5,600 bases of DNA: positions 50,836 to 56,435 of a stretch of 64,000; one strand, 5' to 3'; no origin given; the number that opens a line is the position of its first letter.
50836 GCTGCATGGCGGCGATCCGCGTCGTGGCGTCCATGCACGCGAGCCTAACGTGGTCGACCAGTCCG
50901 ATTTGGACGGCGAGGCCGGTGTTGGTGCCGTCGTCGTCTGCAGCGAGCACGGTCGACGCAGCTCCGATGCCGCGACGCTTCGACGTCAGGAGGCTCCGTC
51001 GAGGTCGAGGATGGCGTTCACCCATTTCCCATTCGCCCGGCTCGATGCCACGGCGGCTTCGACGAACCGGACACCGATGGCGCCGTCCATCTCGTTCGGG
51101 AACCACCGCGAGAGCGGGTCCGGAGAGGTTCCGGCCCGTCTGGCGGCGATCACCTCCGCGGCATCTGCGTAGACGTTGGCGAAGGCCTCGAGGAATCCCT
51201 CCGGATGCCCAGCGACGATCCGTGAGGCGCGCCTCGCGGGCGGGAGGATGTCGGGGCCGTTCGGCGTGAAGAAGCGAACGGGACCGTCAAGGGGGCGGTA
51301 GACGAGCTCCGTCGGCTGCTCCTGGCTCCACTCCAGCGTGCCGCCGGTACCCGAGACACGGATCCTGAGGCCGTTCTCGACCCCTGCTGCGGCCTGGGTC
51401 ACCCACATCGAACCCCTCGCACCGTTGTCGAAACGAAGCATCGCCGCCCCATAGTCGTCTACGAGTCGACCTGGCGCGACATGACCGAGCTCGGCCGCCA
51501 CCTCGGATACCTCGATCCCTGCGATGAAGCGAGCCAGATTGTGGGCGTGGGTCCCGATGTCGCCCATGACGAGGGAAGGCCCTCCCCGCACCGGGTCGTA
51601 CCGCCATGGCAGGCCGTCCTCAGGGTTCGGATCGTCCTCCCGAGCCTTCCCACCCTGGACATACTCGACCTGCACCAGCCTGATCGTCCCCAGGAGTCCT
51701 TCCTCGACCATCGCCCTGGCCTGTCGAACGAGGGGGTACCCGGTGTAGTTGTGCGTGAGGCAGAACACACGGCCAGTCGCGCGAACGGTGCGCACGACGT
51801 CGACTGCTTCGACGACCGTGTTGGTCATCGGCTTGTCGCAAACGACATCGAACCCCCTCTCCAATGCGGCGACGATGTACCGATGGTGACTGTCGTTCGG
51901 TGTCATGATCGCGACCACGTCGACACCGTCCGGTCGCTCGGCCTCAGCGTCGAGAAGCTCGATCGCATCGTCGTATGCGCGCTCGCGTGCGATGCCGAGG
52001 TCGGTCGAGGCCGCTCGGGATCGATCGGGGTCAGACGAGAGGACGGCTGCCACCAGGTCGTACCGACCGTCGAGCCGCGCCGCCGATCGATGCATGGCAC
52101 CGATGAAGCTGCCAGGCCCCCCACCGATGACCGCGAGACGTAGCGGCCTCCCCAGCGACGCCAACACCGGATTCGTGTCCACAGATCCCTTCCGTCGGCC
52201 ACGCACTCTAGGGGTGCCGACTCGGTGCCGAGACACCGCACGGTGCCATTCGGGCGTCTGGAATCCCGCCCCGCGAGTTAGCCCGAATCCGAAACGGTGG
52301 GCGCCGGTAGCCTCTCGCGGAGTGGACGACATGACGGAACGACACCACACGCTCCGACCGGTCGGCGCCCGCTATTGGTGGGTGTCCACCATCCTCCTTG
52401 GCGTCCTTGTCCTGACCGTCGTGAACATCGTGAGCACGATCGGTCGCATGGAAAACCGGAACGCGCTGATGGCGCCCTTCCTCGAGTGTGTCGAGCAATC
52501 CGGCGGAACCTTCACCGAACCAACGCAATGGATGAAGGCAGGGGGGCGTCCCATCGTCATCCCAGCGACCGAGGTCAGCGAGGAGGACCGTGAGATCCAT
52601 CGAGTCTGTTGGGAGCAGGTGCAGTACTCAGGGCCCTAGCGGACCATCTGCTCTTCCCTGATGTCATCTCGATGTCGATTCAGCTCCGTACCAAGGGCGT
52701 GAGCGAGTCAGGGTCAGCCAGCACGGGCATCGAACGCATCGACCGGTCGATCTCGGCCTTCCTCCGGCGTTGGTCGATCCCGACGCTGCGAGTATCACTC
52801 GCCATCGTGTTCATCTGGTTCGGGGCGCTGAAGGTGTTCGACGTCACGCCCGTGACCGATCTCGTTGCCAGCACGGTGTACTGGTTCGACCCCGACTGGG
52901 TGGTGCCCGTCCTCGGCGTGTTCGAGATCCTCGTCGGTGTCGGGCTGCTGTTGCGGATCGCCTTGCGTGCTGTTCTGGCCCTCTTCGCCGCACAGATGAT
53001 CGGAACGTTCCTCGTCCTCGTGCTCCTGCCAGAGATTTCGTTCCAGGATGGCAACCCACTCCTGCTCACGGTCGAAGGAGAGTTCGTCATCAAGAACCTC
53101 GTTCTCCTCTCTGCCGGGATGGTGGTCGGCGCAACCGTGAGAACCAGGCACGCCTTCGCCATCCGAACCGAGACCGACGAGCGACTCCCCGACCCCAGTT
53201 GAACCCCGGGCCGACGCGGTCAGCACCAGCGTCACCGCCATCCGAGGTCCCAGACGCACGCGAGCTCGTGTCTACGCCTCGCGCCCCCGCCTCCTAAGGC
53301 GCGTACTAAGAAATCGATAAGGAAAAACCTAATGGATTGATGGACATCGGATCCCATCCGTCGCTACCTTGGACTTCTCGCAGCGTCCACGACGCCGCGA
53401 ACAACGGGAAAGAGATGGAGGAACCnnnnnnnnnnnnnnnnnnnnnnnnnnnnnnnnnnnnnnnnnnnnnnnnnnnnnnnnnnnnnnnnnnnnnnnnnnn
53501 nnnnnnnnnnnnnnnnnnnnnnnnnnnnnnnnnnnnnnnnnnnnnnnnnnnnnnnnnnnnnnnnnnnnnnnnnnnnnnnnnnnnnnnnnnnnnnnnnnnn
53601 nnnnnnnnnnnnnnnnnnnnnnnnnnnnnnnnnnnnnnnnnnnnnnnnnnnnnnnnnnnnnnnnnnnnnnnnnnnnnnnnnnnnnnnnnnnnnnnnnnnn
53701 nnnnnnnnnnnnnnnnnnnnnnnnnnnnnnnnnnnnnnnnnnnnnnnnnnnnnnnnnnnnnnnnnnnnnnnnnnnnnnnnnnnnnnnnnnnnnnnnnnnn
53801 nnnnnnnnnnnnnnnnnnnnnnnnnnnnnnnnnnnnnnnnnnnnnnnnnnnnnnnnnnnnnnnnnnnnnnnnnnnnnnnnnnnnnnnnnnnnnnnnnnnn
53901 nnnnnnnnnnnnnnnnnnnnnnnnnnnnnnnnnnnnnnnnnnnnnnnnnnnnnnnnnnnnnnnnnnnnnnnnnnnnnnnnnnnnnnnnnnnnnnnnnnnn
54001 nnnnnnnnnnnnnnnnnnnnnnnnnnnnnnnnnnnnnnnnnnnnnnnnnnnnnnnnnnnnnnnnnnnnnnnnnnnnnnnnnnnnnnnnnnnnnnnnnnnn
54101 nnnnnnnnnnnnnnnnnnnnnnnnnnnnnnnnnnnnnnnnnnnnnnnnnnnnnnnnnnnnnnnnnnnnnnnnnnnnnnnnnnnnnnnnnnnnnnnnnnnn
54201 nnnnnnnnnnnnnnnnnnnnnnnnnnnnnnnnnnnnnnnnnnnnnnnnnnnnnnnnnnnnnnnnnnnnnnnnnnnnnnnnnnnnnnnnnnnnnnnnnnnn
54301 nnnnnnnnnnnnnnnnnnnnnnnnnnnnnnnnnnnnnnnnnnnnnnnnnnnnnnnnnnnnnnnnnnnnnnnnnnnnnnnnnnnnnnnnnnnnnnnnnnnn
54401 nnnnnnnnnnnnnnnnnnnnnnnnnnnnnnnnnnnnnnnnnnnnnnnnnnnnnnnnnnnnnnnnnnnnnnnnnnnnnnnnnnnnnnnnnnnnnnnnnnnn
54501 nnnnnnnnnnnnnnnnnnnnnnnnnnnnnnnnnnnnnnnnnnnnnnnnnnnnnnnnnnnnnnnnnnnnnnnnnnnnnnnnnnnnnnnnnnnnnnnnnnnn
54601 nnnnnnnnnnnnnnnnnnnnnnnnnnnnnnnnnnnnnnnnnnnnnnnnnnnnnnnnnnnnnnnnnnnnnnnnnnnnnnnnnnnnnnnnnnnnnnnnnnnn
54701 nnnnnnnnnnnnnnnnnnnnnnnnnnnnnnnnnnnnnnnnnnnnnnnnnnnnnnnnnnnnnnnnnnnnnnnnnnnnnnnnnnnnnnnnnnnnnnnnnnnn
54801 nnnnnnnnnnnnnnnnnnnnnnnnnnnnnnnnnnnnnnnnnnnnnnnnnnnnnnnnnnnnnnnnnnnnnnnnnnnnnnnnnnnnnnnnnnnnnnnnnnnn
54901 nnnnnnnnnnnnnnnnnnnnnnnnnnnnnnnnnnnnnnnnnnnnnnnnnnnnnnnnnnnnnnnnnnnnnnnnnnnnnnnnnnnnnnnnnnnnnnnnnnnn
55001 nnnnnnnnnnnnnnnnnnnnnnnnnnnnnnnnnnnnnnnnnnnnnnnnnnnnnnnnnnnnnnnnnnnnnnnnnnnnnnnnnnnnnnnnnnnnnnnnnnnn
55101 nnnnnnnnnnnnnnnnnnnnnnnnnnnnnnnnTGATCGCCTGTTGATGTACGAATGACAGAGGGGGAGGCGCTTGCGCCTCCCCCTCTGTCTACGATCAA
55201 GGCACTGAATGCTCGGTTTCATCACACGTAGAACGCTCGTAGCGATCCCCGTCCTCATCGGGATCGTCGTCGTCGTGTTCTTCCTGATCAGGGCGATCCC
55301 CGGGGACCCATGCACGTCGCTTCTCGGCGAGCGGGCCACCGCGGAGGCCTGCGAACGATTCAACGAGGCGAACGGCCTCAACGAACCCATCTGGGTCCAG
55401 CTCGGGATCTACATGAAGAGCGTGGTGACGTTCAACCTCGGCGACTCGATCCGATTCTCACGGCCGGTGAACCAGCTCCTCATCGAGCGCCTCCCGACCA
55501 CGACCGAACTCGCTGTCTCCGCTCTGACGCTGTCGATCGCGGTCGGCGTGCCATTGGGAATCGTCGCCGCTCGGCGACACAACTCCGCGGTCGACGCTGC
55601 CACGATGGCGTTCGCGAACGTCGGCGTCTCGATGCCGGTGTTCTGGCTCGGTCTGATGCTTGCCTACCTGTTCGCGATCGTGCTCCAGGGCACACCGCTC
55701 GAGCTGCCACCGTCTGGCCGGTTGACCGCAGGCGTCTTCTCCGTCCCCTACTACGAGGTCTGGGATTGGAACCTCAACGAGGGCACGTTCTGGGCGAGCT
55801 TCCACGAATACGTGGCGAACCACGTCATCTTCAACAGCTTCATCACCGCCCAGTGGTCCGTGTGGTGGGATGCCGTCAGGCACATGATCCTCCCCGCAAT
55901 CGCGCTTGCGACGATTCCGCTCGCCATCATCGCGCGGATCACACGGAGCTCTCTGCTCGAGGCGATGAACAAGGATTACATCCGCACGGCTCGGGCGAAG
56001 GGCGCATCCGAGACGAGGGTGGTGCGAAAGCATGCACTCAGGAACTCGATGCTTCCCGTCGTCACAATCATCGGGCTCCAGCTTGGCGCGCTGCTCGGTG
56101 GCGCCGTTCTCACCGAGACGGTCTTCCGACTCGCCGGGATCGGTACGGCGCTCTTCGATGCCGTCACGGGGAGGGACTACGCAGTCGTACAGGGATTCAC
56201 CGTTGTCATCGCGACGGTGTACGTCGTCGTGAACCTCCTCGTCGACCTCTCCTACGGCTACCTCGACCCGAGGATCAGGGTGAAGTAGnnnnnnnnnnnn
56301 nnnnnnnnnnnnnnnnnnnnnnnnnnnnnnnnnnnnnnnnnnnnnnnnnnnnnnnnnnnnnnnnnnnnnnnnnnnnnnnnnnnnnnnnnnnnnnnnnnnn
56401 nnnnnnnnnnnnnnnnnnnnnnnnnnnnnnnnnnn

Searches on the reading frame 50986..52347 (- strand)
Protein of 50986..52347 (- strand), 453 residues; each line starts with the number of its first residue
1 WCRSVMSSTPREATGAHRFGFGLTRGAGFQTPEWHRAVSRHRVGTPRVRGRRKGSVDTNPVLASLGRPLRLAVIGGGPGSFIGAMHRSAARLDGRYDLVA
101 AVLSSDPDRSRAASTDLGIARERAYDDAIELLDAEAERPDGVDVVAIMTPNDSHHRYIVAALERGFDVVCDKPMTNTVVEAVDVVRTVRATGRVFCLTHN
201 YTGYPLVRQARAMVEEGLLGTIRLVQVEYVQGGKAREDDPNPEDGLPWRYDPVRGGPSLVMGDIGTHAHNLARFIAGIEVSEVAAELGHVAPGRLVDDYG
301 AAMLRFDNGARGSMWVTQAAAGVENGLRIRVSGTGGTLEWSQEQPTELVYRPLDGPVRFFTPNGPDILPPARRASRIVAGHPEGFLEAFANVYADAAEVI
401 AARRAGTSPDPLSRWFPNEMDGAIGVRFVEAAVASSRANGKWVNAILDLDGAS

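Call 17: search_protein_families(library=ncbifam, proteins=[window:50986-52347:-], max_evalue=0.00001)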
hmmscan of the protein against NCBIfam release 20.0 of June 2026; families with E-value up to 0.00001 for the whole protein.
window:50986-52347:- (453 aa): 6 families
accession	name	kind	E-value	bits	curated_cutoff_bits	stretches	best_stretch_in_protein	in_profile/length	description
NF052479.1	LevoglcsnDh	equivalog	8.4e-30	103.7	650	1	140-295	72-220/386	levoglucosan dehydrogenase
NF041392.1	XylDh_Gfo6_Halo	equivalog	5.8e-23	81.2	350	1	94-339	39-274/350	D-xylose 1-dehydrogenase Gfo6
TIGR04380.1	myo_inos_iolG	equivalog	3.8e-18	65.5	355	1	70-349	3-261/330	inositol 2-dehydrogenase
NF040723.1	UDP-GlcNAcDh_Arch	equivalog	2e-14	53.8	450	1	82-230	8-149/302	UDP-N-acetylglucosamine 3-dehydrogenase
NF008607.0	PRK11579.1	subfamily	3.9e-12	45.8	330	1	141-308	64-220/346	oxidoreductase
NF007574.0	PRK10206.1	equivalog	1.6e-06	27.4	352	1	141-226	65-150/345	oxidoreductase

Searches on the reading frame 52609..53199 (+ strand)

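Call 17: search_protein_families(library=ncbifam, proteins=[window:52609-53199:+], max_evalue=0.00001)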
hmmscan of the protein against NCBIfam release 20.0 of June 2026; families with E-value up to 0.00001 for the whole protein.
window:52609-53199:+ (197 aa): 0 families

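Call 49: search_protein_families(library=pfam, proteins=[window:52609-53199:+], max_evalue=0.001)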
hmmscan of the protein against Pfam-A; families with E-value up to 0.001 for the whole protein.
window:52609-53199:+ (197 aa): 4 families
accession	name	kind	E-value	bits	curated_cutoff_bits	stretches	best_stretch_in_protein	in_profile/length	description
PF04224.18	DUF417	-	3.1e-07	30.6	27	0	101-176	89-169/175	Protein of unknown function, DUF417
PF07681.17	DoxX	-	9.7e-06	26.6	23.6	1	60-136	5-82/85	DoxX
PF13564.11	DoxX_2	-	3.7e-05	24.2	26.3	1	60-141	2-80/103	DoxX-like family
PF07291.16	MauE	-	0.00016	22.4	27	1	55-138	3-88/128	Methylamine utilisation protein MauE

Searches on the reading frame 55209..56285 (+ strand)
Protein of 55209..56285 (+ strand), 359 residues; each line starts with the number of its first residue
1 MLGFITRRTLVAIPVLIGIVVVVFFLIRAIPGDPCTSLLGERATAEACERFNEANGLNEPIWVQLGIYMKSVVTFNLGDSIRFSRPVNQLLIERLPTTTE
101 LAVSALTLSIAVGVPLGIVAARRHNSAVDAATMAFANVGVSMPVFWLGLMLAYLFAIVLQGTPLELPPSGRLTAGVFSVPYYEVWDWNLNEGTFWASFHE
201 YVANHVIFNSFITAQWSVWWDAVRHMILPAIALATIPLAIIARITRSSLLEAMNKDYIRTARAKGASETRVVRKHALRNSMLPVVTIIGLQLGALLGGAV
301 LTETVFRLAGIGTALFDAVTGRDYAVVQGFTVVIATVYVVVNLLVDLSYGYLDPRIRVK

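Call 17: search_protein_families(library=ncbifam, proteins=[window:55209-56285:+], max_evalue=0.00001)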
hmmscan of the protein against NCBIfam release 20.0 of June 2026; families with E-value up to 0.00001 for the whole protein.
window:55209-56285:+ (359 aa): 21 families
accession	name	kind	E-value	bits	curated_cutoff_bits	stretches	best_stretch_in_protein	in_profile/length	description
NF045470.1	Opp2B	equivalog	1.4e-89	300.3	350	2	221-357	164-300/300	nickel ABC transporter permease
NF008161.0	PRK10914.1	equivalog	4.6e-87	292.3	590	1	1-359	1-338/339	dipeptide ABC transporter permease DppB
NF045472.1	Opp4B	equivalog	1.1e-76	258.2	450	2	214-357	176-319/319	oligopeptide ABC transporter permease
TIGR02789.1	nickel_nikB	equivalog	3.5e-73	246.7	447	2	193-357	147-307/314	nickel ABC transporter permease subunit NikB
NF007677.0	PRK10352.1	equivalog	7e-72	242.1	433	2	217-358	167-308/314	nickel ABC transporter permease subunit NikB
NF045471.1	Opp3B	equivalog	3.2e-71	240.2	480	2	218-358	164-304/308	oligopeptide ABC transporter permease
NF011661.0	PRK15081.1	equivalog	9.9e-69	232.1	463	2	217-359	164-306/306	glutathione ABC transporter permease GsiC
NF045469.1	Opp1B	equivalog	9.2e-65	219.1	380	2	221-357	172-307/307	nickel/cobalt ABC transporter permease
NF007008.0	PRK09471.1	equivalog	1.9e-62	211.4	388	2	221-357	169-305/306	oligopeptide ABC transporter permease OppB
NF011690.0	PRK15110.1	equivalog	9.3e-43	146.9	432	1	65-348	44-305/321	putrescine export ABC transporter permease SapB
NF011712.0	PRK15133.1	subfamily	1.7e-35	122.6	445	2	218-357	220-360/364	microcin C ABC transporter permease YejB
NF043081.1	MMSYN1_0165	equivalog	8.4e-32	110.6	350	2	223-358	250-386/388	oligopeptide ABC transporter permease OppB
NF045474.1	Opp2C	equivalog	1.6e-12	47.5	300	1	231-295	107-171/236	nickel transporter permease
TIGR02790.1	nickel_nikC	equivalog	8.2e-11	42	358.45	1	231-295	129-193/258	nickel ABC transporter permease subunit NikC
NF045473.1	Opp1C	equivalog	1.3e-10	41.1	350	1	231-312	135-212/267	nickel/cobalt ABC transporter permease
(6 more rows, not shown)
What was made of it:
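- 55209..56288 (+): DppB-like permease with scoop loop G40-E41-R42 flanked by C35 and C48. NCBIfam DppB hit at 292 bits (call 17).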
